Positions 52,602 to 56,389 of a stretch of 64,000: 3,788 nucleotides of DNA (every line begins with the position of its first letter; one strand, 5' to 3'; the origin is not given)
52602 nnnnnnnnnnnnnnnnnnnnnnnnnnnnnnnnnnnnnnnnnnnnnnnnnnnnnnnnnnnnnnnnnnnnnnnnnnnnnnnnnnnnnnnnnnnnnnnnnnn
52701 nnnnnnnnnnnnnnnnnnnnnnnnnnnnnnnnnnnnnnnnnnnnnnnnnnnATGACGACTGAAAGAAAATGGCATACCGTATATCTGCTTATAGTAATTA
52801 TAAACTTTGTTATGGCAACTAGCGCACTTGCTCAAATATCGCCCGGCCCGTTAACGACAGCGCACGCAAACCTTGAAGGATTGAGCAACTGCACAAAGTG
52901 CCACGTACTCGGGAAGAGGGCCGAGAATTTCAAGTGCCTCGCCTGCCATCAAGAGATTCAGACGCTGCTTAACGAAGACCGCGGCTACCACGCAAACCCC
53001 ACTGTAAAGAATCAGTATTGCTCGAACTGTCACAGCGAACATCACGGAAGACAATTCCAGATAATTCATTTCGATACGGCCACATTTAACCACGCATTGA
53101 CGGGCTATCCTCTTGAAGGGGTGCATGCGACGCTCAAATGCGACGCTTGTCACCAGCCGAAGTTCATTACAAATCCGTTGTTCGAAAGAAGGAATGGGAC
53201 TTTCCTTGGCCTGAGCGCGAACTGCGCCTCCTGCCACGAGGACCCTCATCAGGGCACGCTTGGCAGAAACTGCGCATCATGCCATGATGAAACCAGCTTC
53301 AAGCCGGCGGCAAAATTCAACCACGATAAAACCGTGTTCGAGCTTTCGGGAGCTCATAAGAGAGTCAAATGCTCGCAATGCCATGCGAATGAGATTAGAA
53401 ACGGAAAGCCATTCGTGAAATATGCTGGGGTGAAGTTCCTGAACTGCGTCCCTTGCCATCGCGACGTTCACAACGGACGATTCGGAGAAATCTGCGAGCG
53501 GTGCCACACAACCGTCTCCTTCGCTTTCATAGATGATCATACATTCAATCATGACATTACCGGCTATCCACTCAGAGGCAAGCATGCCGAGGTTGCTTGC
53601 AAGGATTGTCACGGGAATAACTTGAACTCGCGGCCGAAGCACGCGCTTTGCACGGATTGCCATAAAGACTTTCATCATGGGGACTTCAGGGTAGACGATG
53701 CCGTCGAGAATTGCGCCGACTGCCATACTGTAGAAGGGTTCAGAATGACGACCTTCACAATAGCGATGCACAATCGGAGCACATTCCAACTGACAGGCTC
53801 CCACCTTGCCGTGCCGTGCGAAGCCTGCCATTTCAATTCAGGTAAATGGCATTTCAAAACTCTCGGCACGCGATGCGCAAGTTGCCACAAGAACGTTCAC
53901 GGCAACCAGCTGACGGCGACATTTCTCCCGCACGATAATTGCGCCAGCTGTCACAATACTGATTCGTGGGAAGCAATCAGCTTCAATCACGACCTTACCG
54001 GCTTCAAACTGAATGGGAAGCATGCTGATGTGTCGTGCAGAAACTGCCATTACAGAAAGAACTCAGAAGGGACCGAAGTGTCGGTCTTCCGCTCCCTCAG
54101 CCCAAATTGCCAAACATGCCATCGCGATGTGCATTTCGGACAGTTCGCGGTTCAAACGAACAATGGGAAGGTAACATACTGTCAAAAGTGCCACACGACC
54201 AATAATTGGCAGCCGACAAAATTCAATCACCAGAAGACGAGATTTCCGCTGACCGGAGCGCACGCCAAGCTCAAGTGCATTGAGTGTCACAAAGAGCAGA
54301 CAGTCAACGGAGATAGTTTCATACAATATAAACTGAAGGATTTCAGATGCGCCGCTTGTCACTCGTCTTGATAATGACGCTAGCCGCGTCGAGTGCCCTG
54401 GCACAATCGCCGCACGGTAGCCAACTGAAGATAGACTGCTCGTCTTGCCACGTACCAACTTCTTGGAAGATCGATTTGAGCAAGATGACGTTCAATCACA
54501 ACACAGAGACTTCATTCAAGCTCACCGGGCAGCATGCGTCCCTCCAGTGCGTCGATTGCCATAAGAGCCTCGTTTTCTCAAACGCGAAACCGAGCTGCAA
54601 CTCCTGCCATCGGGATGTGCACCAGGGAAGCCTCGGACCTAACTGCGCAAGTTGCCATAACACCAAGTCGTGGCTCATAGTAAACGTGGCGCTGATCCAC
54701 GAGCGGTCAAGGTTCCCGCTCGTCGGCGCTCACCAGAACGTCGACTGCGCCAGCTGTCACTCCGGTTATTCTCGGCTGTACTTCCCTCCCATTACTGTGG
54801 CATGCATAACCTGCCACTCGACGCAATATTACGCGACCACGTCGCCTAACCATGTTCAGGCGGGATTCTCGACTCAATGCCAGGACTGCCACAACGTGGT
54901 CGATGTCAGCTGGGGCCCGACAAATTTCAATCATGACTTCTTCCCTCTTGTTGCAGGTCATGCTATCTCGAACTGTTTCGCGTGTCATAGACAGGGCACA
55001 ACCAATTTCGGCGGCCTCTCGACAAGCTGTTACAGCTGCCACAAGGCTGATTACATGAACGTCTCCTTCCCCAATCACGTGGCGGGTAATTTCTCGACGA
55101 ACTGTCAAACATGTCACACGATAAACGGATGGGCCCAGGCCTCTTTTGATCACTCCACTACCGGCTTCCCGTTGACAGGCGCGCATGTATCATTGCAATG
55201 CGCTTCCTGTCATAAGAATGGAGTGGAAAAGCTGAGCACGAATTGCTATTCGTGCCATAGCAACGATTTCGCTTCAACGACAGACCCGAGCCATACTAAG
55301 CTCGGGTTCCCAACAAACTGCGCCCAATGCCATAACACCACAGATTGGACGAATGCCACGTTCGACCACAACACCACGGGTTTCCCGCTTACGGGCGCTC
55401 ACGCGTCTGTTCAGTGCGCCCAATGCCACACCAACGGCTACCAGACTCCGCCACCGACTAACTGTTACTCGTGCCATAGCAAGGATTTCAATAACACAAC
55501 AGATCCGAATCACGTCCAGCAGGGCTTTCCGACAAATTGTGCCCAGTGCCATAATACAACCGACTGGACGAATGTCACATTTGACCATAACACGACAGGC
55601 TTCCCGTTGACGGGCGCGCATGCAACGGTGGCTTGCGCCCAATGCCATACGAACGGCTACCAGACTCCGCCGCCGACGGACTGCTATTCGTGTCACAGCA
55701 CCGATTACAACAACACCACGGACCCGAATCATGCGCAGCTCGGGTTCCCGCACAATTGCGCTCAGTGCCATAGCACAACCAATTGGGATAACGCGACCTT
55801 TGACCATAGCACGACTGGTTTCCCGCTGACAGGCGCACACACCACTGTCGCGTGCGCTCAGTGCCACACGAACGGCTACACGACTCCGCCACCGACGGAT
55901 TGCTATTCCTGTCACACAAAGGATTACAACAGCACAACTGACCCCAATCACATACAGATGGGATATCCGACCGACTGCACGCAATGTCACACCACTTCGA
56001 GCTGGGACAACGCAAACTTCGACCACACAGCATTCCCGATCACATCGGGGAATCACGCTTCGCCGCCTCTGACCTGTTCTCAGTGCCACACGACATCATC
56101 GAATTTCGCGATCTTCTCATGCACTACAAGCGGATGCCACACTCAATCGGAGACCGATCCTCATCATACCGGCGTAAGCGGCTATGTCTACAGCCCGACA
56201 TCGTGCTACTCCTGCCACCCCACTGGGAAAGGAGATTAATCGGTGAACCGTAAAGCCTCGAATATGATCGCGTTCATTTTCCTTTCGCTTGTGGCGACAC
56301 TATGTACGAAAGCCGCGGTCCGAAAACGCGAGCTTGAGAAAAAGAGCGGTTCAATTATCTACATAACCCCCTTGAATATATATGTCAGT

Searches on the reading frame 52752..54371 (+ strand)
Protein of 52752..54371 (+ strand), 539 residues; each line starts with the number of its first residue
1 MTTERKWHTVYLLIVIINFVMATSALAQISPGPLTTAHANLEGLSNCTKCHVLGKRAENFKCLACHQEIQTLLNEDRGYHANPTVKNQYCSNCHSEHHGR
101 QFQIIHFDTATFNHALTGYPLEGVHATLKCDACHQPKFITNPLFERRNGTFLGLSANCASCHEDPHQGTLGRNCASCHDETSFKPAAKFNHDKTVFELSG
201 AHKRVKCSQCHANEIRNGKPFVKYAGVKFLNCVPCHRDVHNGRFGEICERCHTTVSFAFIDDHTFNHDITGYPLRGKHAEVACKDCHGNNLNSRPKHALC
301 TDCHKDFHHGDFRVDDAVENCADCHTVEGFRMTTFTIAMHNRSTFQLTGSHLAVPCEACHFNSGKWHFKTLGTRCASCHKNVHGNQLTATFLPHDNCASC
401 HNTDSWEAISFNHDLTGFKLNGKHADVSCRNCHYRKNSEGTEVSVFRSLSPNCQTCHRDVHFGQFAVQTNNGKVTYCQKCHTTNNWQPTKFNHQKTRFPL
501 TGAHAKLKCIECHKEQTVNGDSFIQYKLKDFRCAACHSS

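Call 16: search_protein_families(library=pfam, proteins=[window:52752-54371:+])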
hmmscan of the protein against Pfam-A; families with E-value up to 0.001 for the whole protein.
window:52752-54371:+ (539 aa): 4 families
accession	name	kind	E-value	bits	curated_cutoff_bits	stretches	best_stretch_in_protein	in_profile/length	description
PF14522.11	Cytochrome_C7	-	6.9e-23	80.7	24.8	3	126-179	12-67/67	Cytochrome c7 and related cytochrome c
PF14537.11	Cytochrom_c3_2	-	2.5e-16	60.4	25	1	45-100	7-70/79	Cytochrome c3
PF02085.21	Cytochrom_CIII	-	9e-13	48.9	22.9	1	452-537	32-101/101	Class III cytochrome C family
PF22113.1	Mtrc-MtrF_II-IV_dom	-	5.8e-11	42.7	30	0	44-137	81-166/176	Outer membrane cytochrome MtrC/MtrF-like, domains II/IV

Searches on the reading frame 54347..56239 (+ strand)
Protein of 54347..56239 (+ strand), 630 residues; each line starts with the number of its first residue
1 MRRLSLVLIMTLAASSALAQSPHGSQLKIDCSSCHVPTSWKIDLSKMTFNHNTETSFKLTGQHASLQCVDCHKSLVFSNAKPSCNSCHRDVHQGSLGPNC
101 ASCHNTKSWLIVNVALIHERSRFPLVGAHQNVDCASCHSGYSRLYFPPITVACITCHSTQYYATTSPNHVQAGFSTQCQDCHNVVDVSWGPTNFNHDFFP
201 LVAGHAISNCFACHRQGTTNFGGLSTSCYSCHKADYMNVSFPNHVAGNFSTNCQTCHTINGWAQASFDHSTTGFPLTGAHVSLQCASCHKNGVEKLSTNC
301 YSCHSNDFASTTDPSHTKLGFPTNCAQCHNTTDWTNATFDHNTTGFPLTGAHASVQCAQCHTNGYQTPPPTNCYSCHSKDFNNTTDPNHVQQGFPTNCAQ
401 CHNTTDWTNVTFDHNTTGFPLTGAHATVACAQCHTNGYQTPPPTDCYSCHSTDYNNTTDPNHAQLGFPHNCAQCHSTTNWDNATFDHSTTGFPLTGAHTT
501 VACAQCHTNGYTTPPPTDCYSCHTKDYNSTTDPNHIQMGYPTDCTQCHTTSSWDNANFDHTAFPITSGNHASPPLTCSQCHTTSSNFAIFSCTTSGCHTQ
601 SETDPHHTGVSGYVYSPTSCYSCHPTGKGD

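Call 57: search_protein_families(library=pfam, proteins=[window:54347-56239:+], max_evalue=0.0001)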
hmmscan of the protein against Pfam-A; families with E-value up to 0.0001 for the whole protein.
window:54347-56239:+ (630 aa): 4 families
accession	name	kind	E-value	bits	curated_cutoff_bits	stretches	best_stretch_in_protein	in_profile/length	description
PF14522.11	Cytochrome_C7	-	1.7e-28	98.7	24.8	0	91-158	7-67/67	Cytochrome c7 and related cytochrome c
PF02085.21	Cytochrom_CIII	-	9.4e-23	80.9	22.9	0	351-406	27-86/101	Class III cytochrome C family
PF14537.11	Cytochrom_c3_2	-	1.8e-16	60.8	25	0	296-378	5-79/79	Cytochrome c3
PF22113.1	Mtrc-MtrF_II-IV_dom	-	2.1e-11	44.1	30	0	208-364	7-166/176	Outer membrane cytochrome MtrC/MtrF-like, domains II/IV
